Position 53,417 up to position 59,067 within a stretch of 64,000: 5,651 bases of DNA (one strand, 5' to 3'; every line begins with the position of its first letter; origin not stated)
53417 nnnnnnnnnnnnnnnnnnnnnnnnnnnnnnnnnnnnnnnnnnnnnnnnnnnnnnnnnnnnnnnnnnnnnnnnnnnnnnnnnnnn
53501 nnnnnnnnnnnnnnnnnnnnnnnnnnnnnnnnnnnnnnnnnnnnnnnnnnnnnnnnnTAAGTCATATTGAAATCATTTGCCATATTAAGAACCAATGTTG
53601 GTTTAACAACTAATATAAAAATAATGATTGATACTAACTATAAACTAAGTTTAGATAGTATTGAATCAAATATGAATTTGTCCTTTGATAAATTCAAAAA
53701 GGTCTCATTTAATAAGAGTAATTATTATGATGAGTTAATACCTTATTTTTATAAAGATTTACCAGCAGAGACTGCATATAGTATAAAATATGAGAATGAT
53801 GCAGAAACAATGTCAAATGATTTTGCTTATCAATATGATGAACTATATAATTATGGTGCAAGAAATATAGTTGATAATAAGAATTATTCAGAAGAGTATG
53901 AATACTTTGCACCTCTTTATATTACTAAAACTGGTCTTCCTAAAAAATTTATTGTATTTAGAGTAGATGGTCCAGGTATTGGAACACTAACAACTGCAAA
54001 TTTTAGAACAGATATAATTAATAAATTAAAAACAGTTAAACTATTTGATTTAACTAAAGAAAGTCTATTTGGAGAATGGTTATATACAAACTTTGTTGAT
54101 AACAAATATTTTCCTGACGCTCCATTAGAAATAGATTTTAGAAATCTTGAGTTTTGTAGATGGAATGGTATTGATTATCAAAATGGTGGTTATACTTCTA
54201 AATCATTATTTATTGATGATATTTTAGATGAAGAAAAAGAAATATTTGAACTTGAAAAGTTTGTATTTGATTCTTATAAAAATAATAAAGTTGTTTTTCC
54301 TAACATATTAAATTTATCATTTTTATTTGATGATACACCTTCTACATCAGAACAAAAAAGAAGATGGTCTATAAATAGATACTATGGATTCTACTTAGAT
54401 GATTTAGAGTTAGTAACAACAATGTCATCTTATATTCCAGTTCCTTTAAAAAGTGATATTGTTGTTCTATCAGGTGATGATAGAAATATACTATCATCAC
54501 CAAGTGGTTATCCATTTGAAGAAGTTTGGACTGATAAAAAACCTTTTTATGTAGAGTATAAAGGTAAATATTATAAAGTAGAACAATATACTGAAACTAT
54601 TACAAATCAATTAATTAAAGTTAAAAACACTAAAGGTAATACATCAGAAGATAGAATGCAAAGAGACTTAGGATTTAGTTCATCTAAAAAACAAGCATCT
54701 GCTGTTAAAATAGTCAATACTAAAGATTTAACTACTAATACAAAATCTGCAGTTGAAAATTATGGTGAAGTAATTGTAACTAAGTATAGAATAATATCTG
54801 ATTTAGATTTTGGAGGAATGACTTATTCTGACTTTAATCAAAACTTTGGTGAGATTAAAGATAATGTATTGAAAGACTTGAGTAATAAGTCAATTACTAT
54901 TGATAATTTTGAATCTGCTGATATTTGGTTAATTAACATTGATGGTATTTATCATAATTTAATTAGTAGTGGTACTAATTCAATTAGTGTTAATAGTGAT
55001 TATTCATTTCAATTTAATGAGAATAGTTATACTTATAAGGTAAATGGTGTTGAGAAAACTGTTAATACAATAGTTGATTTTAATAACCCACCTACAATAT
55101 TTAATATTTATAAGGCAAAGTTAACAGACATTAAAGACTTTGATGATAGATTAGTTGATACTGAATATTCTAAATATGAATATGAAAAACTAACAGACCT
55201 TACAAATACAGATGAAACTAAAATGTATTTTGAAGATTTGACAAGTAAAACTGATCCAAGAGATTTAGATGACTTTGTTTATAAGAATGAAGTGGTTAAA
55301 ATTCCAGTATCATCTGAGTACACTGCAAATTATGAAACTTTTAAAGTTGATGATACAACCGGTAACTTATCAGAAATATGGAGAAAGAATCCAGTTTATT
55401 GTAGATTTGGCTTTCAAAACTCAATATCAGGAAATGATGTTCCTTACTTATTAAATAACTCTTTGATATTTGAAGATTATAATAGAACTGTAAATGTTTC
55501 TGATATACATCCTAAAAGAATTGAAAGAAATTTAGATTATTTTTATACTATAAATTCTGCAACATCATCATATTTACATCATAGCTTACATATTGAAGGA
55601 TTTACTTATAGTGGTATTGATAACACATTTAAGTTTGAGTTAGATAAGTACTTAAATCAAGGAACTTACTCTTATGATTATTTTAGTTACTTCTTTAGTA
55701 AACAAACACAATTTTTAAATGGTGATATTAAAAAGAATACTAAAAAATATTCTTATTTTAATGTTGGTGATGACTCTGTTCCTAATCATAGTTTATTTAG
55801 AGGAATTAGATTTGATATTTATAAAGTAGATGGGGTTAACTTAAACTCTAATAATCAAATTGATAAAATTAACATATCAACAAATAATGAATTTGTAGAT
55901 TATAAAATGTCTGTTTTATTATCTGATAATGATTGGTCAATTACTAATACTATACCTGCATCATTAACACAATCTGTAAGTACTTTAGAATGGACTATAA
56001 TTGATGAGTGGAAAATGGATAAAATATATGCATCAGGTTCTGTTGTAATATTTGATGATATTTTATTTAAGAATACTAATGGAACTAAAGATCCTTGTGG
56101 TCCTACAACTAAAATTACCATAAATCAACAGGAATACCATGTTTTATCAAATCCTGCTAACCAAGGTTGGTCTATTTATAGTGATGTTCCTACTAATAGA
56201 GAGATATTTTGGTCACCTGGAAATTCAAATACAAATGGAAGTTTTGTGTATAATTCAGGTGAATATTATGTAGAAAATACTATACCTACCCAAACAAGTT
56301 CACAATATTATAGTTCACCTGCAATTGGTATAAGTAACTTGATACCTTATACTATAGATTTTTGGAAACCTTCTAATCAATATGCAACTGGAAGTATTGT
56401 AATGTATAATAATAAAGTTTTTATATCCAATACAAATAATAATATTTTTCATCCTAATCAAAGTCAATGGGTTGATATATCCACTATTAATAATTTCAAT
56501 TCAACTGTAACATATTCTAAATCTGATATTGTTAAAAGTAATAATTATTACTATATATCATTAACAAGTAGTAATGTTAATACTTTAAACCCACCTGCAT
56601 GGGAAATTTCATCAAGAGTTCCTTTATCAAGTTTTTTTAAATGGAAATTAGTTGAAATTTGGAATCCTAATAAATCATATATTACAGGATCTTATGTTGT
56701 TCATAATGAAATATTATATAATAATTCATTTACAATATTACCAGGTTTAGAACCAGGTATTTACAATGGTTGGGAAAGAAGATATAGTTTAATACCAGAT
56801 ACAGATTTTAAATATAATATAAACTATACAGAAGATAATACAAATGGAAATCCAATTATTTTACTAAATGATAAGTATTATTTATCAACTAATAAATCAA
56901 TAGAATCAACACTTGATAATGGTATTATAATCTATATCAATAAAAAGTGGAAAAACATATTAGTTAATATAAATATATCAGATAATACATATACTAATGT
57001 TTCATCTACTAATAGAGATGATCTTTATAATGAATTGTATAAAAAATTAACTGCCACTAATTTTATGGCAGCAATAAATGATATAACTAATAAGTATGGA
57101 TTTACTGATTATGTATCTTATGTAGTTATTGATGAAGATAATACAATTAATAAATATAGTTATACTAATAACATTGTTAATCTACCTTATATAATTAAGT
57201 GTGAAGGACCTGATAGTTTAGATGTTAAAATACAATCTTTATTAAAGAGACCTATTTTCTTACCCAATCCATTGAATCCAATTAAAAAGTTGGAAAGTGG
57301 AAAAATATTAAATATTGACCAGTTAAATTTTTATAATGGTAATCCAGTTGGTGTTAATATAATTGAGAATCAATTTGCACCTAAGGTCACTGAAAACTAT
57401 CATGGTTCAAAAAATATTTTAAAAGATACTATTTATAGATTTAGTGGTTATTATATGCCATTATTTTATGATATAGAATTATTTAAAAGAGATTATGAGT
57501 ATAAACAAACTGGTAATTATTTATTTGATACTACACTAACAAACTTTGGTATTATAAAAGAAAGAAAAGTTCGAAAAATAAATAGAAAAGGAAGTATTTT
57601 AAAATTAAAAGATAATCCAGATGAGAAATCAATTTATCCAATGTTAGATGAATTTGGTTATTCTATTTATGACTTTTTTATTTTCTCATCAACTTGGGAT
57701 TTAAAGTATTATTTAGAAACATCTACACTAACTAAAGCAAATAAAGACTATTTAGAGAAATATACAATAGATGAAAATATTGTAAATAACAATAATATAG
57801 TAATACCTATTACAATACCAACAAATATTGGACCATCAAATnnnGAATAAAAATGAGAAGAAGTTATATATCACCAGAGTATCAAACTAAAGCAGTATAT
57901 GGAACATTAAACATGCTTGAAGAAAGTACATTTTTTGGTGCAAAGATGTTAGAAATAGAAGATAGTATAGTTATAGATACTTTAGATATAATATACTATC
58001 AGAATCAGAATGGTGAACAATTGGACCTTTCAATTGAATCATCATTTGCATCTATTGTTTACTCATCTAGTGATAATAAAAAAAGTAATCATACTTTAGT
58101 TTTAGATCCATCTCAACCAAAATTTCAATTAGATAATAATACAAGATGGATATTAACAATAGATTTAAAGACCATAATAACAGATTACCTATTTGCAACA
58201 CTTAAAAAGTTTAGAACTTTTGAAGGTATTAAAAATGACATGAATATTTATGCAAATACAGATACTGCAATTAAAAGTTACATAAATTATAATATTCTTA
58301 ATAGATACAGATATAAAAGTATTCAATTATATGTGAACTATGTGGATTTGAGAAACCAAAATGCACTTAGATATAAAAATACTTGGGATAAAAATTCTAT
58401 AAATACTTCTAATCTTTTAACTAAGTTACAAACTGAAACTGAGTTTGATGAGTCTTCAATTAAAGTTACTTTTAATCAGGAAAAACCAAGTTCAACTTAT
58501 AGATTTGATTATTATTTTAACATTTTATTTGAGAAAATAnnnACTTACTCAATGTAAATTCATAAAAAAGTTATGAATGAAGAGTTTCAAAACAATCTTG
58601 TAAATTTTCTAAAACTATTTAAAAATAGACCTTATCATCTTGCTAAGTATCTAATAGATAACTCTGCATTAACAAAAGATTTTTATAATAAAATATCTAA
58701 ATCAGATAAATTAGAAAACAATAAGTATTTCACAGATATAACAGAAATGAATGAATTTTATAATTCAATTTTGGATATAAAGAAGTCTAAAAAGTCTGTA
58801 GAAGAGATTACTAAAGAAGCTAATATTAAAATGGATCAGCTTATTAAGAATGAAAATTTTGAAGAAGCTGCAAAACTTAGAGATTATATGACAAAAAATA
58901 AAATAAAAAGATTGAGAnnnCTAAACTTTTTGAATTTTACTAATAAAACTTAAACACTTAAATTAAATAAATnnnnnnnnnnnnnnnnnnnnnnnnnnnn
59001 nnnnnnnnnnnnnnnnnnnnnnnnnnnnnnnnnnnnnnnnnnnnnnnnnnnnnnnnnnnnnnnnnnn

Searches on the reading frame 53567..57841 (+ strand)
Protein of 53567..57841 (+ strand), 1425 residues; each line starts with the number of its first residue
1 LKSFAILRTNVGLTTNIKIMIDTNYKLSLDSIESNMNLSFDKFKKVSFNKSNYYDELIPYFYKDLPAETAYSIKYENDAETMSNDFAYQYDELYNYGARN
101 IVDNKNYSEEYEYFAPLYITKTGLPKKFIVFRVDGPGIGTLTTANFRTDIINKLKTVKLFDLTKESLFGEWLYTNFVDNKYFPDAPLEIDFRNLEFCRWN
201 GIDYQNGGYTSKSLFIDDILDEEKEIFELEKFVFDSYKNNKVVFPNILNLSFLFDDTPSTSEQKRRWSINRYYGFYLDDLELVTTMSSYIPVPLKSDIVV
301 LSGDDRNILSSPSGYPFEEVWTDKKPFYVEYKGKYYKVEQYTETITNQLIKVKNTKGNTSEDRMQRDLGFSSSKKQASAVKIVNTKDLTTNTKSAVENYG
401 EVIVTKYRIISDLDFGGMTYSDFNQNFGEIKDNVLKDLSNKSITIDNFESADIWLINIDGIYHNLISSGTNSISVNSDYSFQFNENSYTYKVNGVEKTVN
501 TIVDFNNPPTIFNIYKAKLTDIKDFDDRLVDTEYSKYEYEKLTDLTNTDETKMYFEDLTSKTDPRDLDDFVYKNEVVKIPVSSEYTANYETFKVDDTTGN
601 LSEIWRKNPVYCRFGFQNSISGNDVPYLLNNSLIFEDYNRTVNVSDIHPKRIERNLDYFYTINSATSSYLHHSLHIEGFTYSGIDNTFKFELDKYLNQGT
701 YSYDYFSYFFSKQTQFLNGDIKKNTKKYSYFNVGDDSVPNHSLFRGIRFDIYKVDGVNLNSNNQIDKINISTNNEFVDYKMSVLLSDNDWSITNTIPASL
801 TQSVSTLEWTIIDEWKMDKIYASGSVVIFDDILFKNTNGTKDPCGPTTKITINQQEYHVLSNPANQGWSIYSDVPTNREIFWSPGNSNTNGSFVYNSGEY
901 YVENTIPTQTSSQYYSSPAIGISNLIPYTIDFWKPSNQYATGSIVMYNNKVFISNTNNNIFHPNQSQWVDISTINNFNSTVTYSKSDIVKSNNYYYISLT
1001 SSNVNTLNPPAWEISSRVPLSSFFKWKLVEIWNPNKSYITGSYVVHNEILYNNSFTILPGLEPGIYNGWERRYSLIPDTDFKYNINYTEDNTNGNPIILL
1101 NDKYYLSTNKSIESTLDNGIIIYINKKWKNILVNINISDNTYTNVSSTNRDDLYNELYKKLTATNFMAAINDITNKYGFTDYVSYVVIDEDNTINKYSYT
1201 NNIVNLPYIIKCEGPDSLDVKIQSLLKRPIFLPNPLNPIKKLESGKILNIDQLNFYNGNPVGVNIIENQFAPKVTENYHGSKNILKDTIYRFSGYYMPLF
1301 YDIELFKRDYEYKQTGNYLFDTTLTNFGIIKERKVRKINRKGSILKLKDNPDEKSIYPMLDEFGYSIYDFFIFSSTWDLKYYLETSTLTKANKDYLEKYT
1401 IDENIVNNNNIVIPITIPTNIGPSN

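Call 6: search_protein_families(library=phrogs, proteins=[window:53567-57841:+], max_evalue=0.01)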
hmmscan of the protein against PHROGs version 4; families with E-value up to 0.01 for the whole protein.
window:53567-57841:+ (1425 aa): 0 families

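Call 44: search_protein_families(library=pfam, proteins=[window:53567-57841:+], max_evalue=0.1)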
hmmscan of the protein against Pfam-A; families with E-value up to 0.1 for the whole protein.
window:53567-57841:+ (1425 aa): 1 family
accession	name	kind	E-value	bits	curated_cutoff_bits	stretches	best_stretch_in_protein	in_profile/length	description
PF02839.19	CBM_5_12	-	0.00013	22.4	26.2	1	933-953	2-22/44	Carbohydrate-binding module family 5/12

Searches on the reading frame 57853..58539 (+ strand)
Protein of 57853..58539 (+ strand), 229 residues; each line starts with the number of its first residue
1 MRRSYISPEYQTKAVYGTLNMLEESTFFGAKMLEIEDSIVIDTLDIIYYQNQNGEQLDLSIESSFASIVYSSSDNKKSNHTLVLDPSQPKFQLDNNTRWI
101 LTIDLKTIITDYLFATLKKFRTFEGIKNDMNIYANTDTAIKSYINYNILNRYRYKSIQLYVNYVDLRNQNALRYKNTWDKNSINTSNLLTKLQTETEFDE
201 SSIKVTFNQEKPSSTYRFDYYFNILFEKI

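Call 6: search_protein_families(library=phrogs, proteins=[window:57853-58539:+], max_evalue=0.01)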
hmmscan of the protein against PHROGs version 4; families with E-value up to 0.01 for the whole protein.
window:57853-58539:+ (229 aa): 0 families

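Call 44: search_protein_families(library=pfam, proteins=[window:57853-58539:+], max_evalue=0.1)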
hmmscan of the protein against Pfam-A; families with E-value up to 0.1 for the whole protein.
window:57853-58539:+ (229 aa): 1 family
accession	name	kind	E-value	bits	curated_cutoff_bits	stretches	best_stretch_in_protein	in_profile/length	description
PF16689.10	APC_N_CC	-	0.053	14.2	27.4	0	166-196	7-38/52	Coiled-coil N-terminus of APC, dimerisation domain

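Call 80: find_related_loci(query=window:57853-58539:+, collection=viral_contigs, flank=10000)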
Query window:57853-58539:+ (229 aa) in viral_contigs; peptide patterns used: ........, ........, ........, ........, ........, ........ (x = any residue, [..] = any of these).
9 stretches matched a pattern; 5 encode a relative of the query (tblastn E <= 1e-3); 5 distinct loci.
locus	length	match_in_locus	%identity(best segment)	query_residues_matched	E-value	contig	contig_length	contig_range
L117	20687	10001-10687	97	1-229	1e-147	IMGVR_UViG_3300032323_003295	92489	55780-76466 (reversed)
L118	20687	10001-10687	92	1-229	6e-140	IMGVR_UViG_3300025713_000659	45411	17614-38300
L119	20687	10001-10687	92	1-229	6e-140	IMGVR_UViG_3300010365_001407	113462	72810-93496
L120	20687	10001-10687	57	1-229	2e-85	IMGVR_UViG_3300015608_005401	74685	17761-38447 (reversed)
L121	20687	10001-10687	52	1-229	2e-76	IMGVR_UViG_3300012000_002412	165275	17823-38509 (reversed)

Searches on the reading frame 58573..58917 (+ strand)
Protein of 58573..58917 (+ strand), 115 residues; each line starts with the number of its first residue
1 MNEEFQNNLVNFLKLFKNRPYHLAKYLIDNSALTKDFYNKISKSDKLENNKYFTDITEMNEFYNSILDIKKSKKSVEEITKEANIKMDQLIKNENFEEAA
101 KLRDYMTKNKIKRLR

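Call 44: search_protein_families(library=pfam, proteins=[window:58573-58917:+], max_evalue=0.1)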
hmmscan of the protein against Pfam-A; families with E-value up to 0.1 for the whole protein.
window:58573-58917:+ (115 aa): 4 families
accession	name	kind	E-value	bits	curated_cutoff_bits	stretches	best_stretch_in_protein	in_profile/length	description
PF02151.25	UVR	-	4.1e-08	33.1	21.5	1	78-108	2-32/36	UvrB/uvrC motif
PF13041.12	PPR_2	-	0.03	14.9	30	1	84-112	7-35/50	PPR repeat family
PF02156.21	Glyco_hydro_26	-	0.036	13.9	20.2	1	28-96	205-274/311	Glycosyl hydrolase family 26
PF09848.15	SLFN-g3_helicase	-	0.036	13.8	24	1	16-110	26-115/354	Schlafen group 3, DNA/RNA helicase domain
